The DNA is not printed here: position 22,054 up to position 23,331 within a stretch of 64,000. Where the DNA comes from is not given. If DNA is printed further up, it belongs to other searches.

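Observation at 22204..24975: Two-gene porin-cytochrome conduit: MtrA/MtoA-like decaheme plus MtrB/PioB-like outer-membrane barrel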

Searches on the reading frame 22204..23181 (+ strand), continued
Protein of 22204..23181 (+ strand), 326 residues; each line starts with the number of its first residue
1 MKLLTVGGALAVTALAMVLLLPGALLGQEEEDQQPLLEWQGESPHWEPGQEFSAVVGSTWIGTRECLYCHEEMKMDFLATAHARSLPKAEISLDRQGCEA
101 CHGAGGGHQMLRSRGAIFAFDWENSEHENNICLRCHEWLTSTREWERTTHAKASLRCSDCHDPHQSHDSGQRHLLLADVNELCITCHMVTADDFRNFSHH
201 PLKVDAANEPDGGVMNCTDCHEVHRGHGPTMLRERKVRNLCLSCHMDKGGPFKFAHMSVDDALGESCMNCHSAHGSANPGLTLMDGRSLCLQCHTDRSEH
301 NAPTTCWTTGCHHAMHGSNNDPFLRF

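Call 36: search_protein_families(library=pfam, proteins=[L015:6991-8691:+, L018:6986-8617:+, L026:6879-8489:+, L022:7016-8692:+, L025:6812-8413:+, L029:7046-9490:+, L034:6916-9270:+, L038:6967-9390:+, L080:6825-9188:+, L076:3306-5528:+], max_evalue=0.1)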
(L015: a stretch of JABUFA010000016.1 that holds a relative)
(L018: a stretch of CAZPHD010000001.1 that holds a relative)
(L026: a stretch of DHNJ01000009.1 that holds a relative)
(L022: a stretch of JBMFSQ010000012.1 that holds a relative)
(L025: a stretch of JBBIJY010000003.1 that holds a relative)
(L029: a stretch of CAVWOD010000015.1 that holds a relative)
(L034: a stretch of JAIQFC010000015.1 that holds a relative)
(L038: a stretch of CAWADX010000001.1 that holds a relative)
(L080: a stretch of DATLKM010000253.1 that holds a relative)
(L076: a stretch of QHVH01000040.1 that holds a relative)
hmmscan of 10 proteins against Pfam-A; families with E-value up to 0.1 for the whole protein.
L015:6991-8691:+ (567 aa): 0 families

L018:6986-8617:+ (544 aa): 1 family
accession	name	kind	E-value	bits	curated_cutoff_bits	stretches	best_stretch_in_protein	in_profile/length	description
PF20841.2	NtrZ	-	0.059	14.2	27.7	0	410-433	18-41/78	NtrZ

L026:6879-8489:+ (537 aa): 4 families
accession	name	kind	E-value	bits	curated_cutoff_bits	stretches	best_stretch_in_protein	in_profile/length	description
PF13609.12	Porin_4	-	1.9e-07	31.6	27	1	302-516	154-309/310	Gram-negative porin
PF25222.1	DUF7840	-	0.00031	20.9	27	1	408-512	105-207/224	Domain of unknown function (DUF7840)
PF10677.15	DUF2490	-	0.00066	19.9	29.8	0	254-348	7-91/186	Protein of unknown function (DUF2490)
PF13505.12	OMP_b-brl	-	0.067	13.8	28.7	0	172-282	50-158/175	Outer membrane protein beta-barrel domain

L022:7016-8692:+ (559 aa): 0 families

L025:6812-8413:+ (534 aa): 0 families

L029:7046-9490:+ (815 aa): 0 families

L034:6916-9270:+ (785 aa): 0 families

L038:6967-9390:+ (808 aa): 0 families

L080:6825-9188:+ (788 aa): 0 families

L076:3306-5528:+ (741 aa): 0 families
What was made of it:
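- Tried and rejected: The Pfam MtrB_PioB negative carries little weight, because the Acidobacteriota barrels next to genuine DmsE-type cytochromes are also missed (call 36).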

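Call 57: search_solved_structures(query=A7, max_evalue=10)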
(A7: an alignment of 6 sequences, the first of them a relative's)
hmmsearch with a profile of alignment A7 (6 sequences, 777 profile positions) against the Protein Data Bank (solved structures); distinct sequences matched with E-value up to 10: 0.

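Call 58: search_solved_structures(query=A6, max_evalue=10)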
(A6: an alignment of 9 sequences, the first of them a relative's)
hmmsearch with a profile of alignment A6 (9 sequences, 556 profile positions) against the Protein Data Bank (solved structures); distinct sequences matched with E-value up to 10: 3.
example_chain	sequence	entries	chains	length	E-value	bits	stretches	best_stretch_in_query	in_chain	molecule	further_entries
8wv0_C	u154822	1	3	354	0.00036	22.2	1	184-286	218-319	Outer membrane porin (Fragment)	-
8jto_A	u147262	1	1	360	0.00041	22.1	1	184-286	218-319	Outer membrane porin (Fragment)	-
3bry_A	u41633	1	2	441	0.88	11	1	422-489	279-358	TbuX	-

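Call 68: search_protein_families(library=ncbifam, proteins=[L029:7046-9490:+, L034:6916-9270:+, L026:6879-8489:+, L015:6991-8691:+, L015:8710-9819:+, L018:8661-10097:+, L029:5983-6945:+, L015:5905-6966:+], max_evalue=0.01)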
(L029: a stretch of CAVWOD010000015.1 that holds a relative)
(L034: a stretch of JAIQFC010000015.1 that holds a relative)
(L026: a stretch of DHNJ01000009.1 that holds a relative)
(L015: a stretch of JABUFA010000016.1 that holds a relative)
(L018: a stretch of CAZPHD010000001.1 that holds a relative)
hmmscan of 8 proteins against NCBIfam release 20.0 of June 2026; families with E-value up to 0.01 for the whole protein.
L029:7046-9490:+ (815 aa): 1 family
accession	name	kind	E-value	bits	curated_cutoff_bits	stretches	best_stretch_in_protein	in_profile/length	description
NF041027.1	GSU2204_Se_pt_1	equivalog_domain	1.5e-07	30.6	350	1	602-680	496-576/580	GSU2204 family CXXCH-containing (seleno)protein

L034:6916-9270:+ (785 aa): 1 family
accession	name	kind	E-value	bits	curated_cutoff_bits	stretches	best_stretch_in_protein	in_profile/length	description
NF041027.1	GSU2204_Se_pt_1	equivalog_domain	0.00018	20.4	350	1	580-655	497-574/580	GSU2204 family CXXCH-containing (seleno)protein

L026:6879-8489:+ (537 aa): 1 family
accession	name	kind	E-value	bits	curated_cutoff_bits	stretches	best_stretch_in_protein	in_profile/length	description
NF041027.1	GSU2204_Se_pt_1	equivalog_domain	4.1e-07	29.2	350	1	190-476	291-563/580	GSU2204 family CXXCH-containing (seleno)protein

L015:6991-8691:+ (567 aa): 0 families

L015:8710-9819:+ (370 aa): 3 families
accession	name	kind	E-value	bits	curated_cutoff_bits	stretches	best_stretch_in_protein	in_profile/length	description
NF040943.1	cytoc3_ExtM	equivalog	2e-12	46.2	800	1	127-188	254-314/599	selenite/tellurite reduction operon c-type cytochrome ExtM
TIGR03508.1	decahem_SO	subfamily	1.1e-06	28.3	192.2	1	112-197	69-151/258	DmsE family decaheme c-type cytochrome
TIGR03146.1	cyt_nit_nrfB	equivalog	0.0004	20.7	166.6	0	113-175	84-142/145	cytochrome c nitrite reductase pentaheme subunit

L018:8661-10097:+ (479 aa): 5 families
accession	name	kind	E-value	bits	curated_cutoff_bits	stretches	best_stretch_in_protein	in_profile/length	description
NF041028.1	decahem_GSU2203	exception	1.1e-10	41.3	325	1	54-271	29-238/317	GSU2203 family decaheme c-type cytochrome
TIGR03153.1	cytochr_NrfH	equivalog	1.7e-09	37.9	134.2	1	44-104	11-66/138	cytochrome c nitrite reductase small subunit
NF041198.1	UshA_like_PCGU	equivalog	8.2e-09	34.6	275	1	63-137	444-518/519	UshA-like (seleno)protein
TIGR03508.1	decahem_SO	subfamily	9.1e-09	35.2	192.2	1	56-139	65-135/258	DmsE family decaheme c-type cytochrome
NF008659.0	PRK11659.1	equivalog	0.0061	16.3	184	1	62-137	111-176/188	cytochrome c nitrite reductase pentaheme subunit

L029:5983-6945:+ (321 aa): 12 families
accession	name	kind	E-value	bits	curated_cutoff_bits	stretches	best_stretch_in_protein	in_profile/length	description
TIGR03508.1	decahem_SO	subfamily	9.3e-82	274.3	192.2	1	57-316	1-257/258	DmsE family decaheme c-type cytochrome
NF041028.1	decahem_GSU2203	exception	1.5e-65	221.5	325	1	49-315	27-303/317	GSU2203 family decaheme c-type cytochrome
TIGR01905.1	paired_CXXCH_1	subfamily_domain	7.5e-29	99.4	25.2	3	243-282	1-39/41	doubled CXXCH domain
TIGR03153.1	cytochr_NrfH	equivalog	9.1e-14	51.7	134.2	3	165-219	19-71/138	cytochrome c nitrite reductase small subunit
NF041198.1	UshA_like_PCGU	equivalog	2.5e-11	42.9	275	3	121-188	438-516/519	UshA-like (seleno)protein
NF008659.0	PRK11659.1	equivalog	9.3e-11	41.8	184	2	28-185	25-171/188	cytochrome c nitrite reductase pentaheme subunit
NF047727.1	4hemeCytCCctA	equivalog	4e-08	33.4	180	0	175-235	58-107/109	tetraheme c-type cytochrome CctA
TIGR03146.1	cyt_nit_nrfB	equivalog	1e-06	29.1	166.6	1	59-185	12-145/145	cytochrome c nitrite reductase pentaheme subunit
NF043010.1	Cyt554_Nsmonas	equivalog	4.1e-06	26.3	400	1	42-123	65-141/238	cytochrome c-550 CycA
NF045713.1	CxxCH_16_HmcA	equivalog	1.5e-05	23.8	400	1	122-218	171-263/541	sulfate respiration complex hexadecaheme cytochrome HmcA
TIGR04257.1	nanowire_3heme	domain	0.0006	19.9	40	0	184-256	7-75/75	c(7)-type cytochrome triheme domain-containing protein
NF045722.1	c3_cytochr_TmcA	equivalog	0.0019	18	114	0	126-185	58-114/125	acidic tetraheme cytochrome c3 TmcA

L015:5905-6966:+ (354 aa): 10 families
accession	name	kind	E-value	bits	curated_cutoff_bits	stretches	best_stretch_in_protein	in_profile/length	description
NF041028.1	decahem_GSU2203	exception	4.2e-55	187.2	325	1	44-321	7-253/317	GSU2203 family decaheme c-type cytochrome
TIGR03508.1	decahem_SO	subfamily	1.2e-51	175.7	192.2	2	208-348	110-257/258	DmsE family decaheme c-type cytochrome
TIGR01905.1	paired_CXXCH_1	subfamily_domain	1e-22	79.8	25.2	2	282-323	1-39/41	doubled CXXCH domain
NF008659.0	PRK11659.1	equivalog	2.3e-12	47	184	2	34-179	9-147/188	cytochrome c nitrite reductase pentaheme subunit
TIGR03146.1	cyt_nit_nrfB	equivalog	5.6e-06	26.7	166.6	1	217-274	86-144/145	cytochrome c nitrite reductase pentaheme subunit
NF043010.1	Cyt554_Nsmonas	equivalog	8.1e-06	25.4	400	1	71-129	75-127/238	cytochrome c-550 CycA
NF041198.1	UshA_like_PCGU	equivalog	1.6e-05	23.7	275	1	112-151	474-510/519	UshA-like (seleno)protein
NF049875.1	NetB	exception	5e-05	23.2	380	0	142-184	138-178/211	Nrf-like electron transfer protein NetB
TIGR03507.1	decahem_SO1788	subfamily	0.00045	18.8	209.3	1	236-306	240-311/672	OmcA/MtrC family decaheme c-type cytochrome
NF047727.1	4hemeCytCCctA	equivalog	0.0016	18.6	180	0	218-274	60-107/109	tetraheme c-type cytochrome CctA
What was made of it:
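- On DmsE/MtrA family decaheme c-type cytochrome (NCBIfam TIGR03508): An Acidobacteriota comparator scores 274 bits (call 68).
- Closest known: Acidobacteriota DmsE-type decaheme plus barrel pairs of about 800 aa. Same: The cytochromes are 30-35% identical to the window's and pass the TIGR03508 cutoff (274 bits, call 68).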

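Call 73: search_protein_families(library=ncbifam, alignment_id=A6, max_evalue=1)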
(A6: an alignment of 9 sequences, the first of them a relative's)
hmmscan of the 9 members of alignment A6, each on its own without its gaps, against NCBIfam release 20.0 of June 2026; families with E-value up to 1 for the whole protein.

A. member 1, L026:6879-8489:+ (537 aa): 1 family
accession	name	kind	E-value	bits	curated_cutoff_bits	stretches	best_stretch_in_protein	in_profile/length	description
NF041027.1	GSU2204_Se_pt_1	equivalog_domain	4.1e-07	29.2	350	1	190-476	291-563/580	GSU2204 family CXXCH-containing (seleno)protein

B. families by the number of members that match (of 9 scanned): 3 families
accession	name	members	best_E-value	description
NF041027.1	GSU2204_Se_pt_1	1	4.1e-07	GSU2204 family CXXCH-containing (seleno)protein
TIGR03016.1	pepcterm_hypo_1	1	0.014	TIGR03016 family PEP-CTERM system-associated outer membrane protein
NF041742.1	WGxxGxxG_fam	1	0.097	WGxxGxxG family protein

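Call 75: predict_structure(alignment_id=A8)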
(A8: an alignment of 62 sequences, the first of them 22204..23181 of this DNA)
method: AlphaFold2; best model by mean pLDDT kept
length: 326 residues; sequences in the alignment: 62
mean_pLDDT: 82.8   pTM: 0.75
mean pLDDT of the five models: 82.8, 82.4, 79.4, 77.2, 76.1
residues with pLDDT >= 90: 147; 70-90: 108; 50-70: 71; < 50: 0
segments of 3 or more residues with pLDDT < 50: none
pLDDT, mean of each block of 10 residues (from residue 1): 73 91 64 66 64 71 94 93 91 89 87 75 86 92 96 96 91 93 96 93 83 88 95 94 90 79 80 91 78 67 57 61 62
secondary structure, 60 per line:
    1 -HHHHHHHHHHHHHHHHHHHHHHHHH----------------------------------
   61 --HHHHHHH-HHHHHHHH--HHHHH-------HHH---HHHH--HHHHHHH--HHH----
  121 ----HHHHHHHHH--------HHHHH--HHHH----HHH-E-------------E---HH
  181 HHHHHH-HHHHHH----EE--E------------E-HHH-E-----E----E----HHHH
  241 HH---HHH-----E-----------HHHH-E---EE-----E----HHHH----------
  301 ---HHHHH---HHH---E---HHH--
elements in order: H2-26 H63-69 H71-78 H81-85 H99-102 H105-111 H125-133 H142-146 H149-152 H179-186 H188-193 H237-242 H266-269 H287-290 H304-308
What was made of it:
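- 22204..23184 (+): MtrA/DmsE-type decaheme c-type cytochrome, 326 aa. Signal peptide aa 1-27, a clade-specific N-terminal motif (W39..V55), nine CXXCH motifs and one CX4CH. AF2 pLDDT 82.8 (call 75).
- On DmsE/MtrA family decaheme c-type cytochrome (NCBIfam TIGR03508): The model consists mostly of coil and short helices (call 75).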

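Call 79: fold_search(model_id=the predicted structure, library=pdb)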
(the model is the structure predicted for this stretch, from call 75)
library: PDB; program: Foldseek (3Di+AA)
matches with E <= 10: 12; with E <= 0.001: 1
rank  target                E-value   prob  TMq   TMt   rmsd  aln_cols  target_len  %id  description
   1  6r2q_A                3.9e-11  1.00  0.59  0.72   4.1       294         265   28  Structure of the Mtr complex (released 2020-04-22)
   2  6qvm_A                2.0e-01  0.28  0.16  0.08  15.1       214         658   17  Undecaheme cytochrome from S-layer of Carboxydothermus ferrireducens (released 2020-03-25)
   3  2ozy                  5.7e-01  0.21  0.21  0.40   9.3       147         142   24  Crystal structure of E.coli nrfB (released 2007-08-07)
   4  4rkm_G                5.7e-01  0.18  0.19  0.10  10.9       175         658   18  Wolinella succinogenes octaheme sulfite reductase MccA, form I (released 2015-02-04)
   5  3f29_B                6.8e-01  0.07  0.15  0.10  19.9       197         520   21  Structure of the Thioalkalivibrio nitratireducens cytochrome c nitrite reductase in complex with sulfite (released 2008-12-09)
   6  3mmo_A                8.6e-01  0.25  0.15  0.10   7.3        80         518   29  Structure of the Thioalkalivibrio nitratireducens cytochrome c nitrite reductase in complex with cyanide (released 2010-09-29)
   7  2ot4_A                9.7e-01  0.23  0.15  0.10   7.3        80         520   29  Structure of a hexameric multiheme c nitrite reductase from the extremophile bacterium Thiolkalivibrio nitratireducens (released 2008-04-08)
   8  3rkh_A                1.6e+00  0.18  0.15  0.10   7.2        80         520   29  Structure of the Thioalkalivibrio nitratireducens cytochrome c nitrite reductase in a complex with nitrite (full occup (released 2011-06-15)
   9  3ttb_A                2.6e+00  0.13  0.15  0.10   7.0        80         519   24  Structure of the Thioalkalivibrio paradoxus cytochrome c nitrite reductase in complex with sulfite (released 2011-10-05)
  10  1m1p_A                2.6e+00  0.12  0.12  0.36   6.4        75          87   27  P21 crystal structure of the tetraheme cytochrome c3 from Shewanella oneidensis MR1 (released 2002-08-14)
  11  2vr0_E                4.4e+00  0.08  0.10  0.07   5.5        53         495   26  Crystal structure of cytochrome c nitrite reductase NrfHA complex bound to the HQNO inhibitor (released 2008-06-03)
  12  2j7a_C                7.9e+00  0.03  0.13  0.24   8.8       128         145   18  Crystal structure of cytochrome c nitrite reductase NrfHA complex from Desulfovibrio vulgaris (released 2006-12-06)
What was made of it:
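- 22204..23184 (+): Foldseek 6R2Q_A E 3.9e-11, TM 0.59/0.72 (call 79).
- On DmsE/MtrA family decaheme c-type cytochrome (NCBIfam TIGR03508): It is the only hit with E <= 0.001 (call 79).
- Closest known: MtrAB core of the Shewanella MtrCAB complex. Same: The fold matches (TM 0.72, 28% identity, call 79).
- The next hit has E 0.2 (call 79). The cytochrome's fold matches full-length MtrA, not the pentaheme NrfB (TM 0.21, call 79).
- Tried and rejected: NrfB-, NrfA-, HAO- or MccA-type cytochrome: fold E >= 0.2 (call 79).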
